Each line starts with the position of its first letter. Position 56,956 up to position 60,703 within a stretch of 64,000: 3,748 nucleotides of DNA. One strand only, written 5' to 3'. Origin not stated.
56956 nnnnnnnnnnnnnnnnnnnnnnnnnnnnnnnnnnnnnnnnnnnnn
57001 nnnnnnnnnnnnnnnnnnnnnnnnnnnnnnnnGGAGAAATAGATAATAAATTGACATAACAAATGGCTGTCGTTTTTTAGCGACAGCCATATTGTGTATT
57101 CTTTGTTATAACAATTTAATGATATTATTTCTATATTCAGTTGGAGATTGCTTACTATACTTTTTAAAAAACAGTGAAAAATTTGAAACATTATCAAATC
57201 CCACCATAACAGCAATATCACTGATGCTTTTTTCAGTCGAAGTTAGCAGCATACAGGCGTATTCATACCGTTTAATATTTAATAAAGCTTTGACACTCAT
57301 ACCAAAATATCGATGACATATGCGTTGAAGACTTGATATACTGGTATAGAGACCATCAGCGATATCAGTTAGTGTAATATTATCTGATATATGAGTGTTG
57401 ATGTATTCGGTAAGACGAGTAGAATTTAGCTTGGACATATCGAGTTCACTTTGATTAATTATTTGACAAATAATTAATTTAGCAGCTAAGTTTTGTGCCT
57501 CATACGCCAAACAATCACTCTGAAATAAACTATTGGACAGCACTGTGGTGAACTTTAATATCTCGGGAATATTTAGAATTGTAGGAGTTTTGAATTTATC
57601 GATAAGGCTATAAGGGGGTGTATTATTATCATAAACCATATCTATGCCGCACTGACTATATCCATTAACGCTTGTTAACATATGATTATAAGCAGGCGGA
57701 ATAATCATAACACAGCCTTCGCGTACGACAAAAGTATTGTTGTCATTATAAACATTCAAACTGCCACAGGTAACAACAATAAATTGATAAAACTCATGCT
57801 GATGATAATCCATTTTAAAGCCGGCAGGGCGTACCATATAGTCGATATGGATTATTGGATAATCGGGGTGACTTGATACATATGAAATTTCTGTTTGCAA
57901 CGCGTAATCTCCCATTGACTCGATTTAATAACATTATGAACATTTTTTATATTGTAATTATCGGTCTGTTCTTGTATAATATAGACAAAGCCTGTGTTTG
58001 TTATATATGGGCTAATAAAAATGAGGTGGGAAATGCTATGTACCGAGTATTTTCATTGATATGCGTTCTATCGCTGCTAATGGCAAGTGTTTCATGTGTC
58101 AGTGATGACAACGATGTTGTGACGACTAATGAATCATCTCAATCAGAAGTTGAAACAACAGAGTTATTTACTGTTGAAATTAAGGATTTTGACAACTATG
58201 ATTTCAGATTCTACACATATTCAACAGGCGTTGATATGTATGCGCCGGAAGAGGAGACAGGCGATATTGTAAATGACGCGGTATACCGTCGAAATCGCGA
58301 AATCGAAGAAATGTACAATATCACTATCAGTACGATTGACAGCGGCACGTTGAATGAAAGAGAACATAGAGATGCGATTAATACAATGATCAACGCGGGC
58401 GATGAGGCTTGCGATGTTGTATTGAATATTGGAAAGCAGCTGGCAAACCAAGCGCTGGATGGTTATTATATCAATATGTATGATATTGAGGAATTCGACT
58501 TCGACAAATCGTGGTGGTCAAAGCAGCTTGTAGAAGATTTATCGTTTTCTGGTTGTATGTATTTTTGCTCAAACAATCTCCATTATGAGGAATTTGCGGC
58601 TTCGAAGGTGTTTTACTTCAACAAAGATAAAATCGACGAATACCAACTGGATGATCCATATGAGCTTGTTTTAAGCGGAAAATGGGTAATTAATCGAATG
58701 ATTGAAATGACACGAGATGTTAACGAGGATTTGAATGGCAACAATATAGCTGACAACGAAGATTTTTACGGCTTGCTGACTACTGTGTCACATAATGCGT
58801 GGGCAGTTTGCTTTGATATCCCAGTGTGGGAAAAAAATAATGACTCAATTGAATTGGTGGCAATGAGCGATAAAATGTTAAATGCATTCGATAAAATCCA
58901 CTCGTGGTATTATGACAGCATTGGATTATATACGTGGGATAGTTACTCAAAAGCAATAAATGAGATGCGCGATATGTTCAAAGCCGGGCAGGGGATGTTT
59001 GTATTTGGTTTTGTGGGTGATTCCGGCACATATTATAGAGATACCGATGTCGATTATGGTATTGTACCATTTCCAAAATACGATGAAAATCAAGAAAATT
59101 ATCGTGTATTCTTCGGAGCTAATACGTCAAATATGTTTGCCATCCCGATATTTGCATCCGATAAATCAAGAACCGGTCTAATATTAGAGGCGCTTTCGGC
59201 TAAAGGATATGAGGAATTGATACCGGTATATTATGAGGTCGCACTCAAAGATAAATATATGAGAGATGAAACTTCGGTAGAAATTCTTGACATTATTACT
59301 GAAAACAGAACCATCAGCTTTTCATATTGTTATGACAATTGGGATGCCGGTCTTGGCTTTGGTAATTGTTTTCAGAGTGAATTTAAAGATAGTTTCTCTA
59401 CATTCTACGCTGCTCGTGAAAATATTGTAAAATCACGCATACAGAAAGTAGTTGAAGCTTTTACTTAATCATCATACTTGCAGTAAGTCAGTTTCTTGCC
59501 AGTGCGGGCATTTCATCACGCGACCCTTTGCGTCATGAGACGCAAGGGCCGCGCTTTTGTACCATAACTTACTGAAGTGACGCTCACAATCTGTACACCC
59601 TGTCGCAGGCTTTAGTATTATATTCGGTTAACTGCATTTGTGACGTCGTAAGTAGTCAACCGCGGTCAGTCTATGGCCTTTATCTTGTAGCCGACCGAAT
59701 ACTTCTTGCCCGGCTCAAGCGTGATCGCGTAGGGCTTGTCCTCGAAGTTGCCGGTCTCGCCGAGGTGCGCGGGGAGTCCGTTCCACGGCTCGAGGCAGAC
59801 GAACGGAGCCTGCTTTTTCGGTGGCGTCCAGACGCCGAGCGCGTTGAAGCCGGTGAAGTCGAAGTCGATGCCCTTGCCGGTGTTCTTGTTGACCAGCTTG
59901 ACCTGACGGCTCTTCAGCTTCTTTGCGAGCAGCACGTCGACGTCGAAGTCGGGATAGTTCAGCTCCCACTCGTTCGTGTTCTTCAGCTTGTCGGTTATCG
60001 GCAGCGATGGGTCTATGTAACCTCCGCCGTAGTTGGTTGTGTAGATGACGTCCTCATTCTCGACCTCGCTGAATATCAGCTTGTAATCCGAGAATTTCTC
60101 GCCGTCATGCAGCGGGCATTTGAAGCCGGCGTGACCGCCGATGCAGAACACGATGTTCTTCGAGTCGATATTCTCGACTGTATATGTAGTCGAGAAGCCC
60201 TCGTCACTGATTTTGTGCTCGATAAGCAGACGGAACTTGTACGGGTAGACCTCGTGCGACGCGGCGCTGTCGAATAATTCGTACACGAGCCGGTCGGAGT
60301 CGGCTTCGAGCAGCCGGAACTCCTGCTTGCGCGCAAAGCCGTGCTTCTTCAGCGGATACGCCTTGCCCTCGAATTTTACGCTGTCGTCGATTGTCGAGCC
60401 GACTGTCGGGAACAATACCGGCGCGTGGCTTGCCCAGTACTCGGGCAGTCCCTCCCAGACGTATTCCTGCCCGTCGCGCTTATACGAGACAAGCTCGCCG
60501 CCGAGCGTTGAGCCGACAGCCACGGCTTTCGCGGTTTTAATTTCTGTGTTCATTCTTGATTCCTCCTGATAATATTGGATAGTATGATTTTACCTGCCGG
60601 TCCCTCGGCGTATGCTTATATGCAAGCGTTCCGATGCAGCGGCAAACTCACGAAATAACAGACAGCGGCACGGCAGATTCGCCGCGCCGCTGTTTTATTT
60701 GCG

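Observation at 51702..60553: GRE-3/AE-3 co-oriented with a cytoplasmic GH36/raffinose-synthase-like glycosidase, plus AraC, a binding lipoprotein and a mutarotase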

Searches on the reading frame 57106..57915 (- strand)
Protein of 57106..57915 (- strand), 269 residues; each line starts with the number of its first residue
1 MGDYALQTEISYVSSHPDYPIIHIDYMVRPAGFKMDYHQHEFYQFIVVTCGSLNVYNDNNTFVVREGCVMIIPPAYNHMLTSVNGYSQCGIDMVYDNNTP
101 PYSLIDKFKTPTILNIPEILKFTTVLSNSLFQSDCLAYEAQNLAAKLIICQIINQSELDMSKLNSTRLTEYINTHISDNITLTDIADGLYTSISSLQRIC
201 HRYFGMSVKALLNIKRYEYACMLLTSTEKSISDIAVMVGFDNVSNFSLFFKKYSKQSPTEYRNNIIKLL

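Call 5: search_protein_families(library=pfam, proteins=[window:57106-57915:-])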
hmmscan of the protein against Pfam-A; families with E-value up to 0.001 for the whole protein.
window:57106-57915:- (269 aa): 4 families
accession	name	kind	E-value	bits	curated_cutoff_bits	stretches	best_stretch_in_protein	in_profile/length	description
PF12833.13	HTH_18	-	1.8e-19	70.3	33.6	1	186-263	2-79/80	Helix-turn-helix domain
PF00165.29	HTH_AraC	-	1.6e-15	57.2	26.6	2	173-213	2-42/42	Bacterial regulatory helix-turn-helix proteins, AraC family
PF02311.25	AraC_binding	-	7.7e-09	35.8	21.1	1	29-86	10-69/135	AraC-like ligand binding domain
PF07883.17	Cupin_2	-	9e-06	25.8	27.2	1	30-80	7-56/70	Cupin domain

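Call 6: search_protein_families(library=ncbifam, proteins=[window:57106-57915:-])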
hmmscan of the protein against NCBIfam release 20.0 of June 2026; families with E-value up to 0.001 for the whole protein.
window:57106-57915:- (269 aa): 30 families (the best 25 are shown)
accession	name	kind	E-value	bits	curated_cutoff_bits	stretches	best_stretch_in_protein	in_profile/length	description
TIGR02297.1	HpaA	equivalog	1.3e-17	64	274.65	2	141-264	156-287/287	4-hydroxyphenylacetate catabolism regulatory protein HpaA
NF007860.0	PRK10572.1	equivalog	2.2e-17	62.8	208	1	140-265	158-285/292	arabinose operon transcriptional regulator AraC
NF047455.1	TF_Staph_AryK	equivalog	2e-15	56.1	850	1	156-264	147-258/759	transcriptional regulator AryK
TIGR04094.1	adjacent_YSIRK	equivalog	2.5e-14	53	200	1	167-262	289-383/383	YSIRK-targeted surface antigen transcriptional regulator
NF010028.0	PRK13503.1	equivalog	2.7e-14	53.2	288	1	151-264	159-272/278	HTH-type transcriptional activator RhaS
NF047788.1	TransRegPocR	equivalog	8.2e-14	51.6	500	1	167-265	193-291/296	transcriptional regulator PocR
NF033869.1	viru_reg_Rsp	equivalog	2e-12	46.4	400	1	166-267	150-251/701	AraC family transcriptional regulator Rsp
NF011733.0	PRK15186.1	equivalog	1.1e-10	41.3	403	1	169-262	187-279/291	AraC family transcriptional regulator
NF049968.1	QhpR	equivalog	1.5e-10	40.7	250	1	161-262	183-284/284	AraC-like transcriptional regulator QhpR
NF006902.0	PRK09393.1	equivalog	2e-10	40.4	425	1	163-265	220-322/327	transcriptional regulator FtrA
NF010026.0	PRK13501.1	equivalog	3.3e-10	39.6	363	1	172-267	185-280/290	HTH-type transcriptional activator RhaR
NF012144.2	ramA_TF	equivalog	4.4e-10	40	180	1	167-263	9-105/108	RamA family antibiotic efflux transcriptional regulator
NF007693.0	PRK10371.1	equivalog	5e-10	39.1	253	1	167-263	202-298/309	transcriptional regulator MelR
NF007584.0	PRK10219.1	equivalog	9.2e-10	38.8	174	1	167-264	9-106/107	superoxide response transcriptional regulator SoxS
NF007432.1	PRK09978.1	equivalog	1e-09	37.9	500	1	165-267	144-245/274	DNA-binding transcriptional regulator GadX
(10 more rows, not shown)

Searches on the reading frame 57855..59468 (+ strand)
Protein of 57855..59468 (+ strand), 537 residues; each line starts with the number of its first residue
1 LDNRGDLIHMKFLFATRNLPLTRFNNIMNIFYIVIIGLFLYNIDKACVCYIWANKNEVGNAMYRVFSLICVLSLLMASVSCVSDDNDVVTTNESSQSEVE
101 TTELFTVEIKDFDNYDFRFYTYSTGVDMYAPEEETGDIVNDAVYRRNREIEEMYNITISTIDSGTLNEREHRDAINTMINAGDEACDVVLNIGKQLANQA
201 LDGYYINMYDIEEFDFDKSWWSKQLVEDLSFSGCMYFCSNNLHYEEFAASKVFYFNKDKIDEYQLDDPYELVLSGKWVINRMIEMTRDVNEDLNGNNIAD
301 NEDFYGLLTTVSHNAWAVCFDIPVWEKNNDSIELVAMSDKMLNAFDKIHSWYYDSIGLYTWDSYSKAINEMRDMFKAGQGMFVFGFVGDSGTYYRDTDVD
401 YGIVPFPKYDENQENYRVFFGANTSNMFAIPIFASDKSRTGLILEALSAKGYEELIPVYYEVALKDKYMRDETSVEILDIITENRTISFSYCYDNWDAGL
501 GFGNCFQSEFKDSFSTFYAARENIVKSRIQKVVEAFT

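Call 5: search_protein_families(library=pfam, proteins=[window:57855-59468:+])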
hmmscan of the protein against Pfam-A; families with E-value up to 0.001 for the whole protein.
window:57855-59468:+ (537 aa): 0 families

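Call 6: search_protein_families(library=ncbifam, proteins=[window:57855-59468:+])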
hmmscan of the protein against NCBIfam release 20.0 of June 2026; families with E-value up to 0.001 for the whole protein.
window:57855-59468:+ (537 aa): 0 families

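Call 45: search_solved_structures(query=window:58038-59468:+, max_evalue=10)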
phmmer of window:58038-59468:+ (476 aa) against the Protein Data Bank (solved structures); distinct sequences matched with E-value up to 10: 2.
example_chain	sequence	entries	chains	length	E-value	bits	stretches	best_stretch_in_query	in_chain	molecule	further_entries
3quf_A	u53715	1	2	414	0.029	16.3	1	334-435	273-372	Extracellular solute-binding protein, family 1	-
6cg6_A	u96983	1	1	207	1.3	10.9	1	51-103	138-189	Cadherin-10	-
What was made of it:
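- On Family-1 extracellular solute-binding protein (the 'binding lipoprotein'): The only PDB hit is 3quf at E 0.029 over 100 residues (call 45).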

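Call 46: search_protein_families(library=pfam, proteins=[window:58038-59468:+], max_evalue=0.01)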
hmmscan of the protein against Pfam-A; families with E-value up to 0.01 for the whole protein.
window:58038-59468:+ (476 aa): 0 families
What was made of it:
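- Tried and rejected: The attempt to name it failed: no Pfam hit and only a marginal PDB hit (calls 45, 46).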

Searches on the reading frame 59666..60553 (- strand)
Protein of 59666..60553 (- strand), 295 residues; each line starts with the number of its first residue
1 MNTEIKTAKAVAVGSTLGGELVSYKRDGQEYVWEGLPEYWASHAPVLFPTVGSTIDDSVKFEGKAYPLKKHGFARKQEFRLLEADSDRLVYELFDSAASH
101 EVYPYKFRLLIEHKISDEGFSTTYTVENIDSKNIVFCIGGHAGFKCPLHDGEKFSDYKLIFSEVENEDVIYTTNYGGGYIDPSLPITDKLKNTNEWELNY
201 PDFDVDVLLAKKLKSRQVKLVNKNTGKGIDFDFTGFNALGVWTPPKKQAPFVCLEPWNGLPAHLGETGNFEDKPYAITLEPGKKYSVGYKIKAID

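Call 5: search_protein_families(library=pfam, proteins=[window:59666-60553:-])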
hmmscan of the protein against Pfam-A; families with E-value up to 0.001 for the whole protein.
window:59666-60553:- (295 aa): 1 family
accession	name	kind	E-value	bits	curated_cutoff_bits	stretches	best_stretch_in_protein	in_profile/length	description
PF01263.26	Aldose_epim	-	9.4e-26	91.3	27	1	7-291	7-298/299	Aldose 1-epimerase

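Call 6: search_protein_families(library=ncbifam, proteins=[window:59666-60553:-])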
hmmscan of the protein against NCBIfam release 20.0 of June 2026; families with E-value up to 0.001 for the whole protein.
window:59666-60553:- (295 aa): 0 families
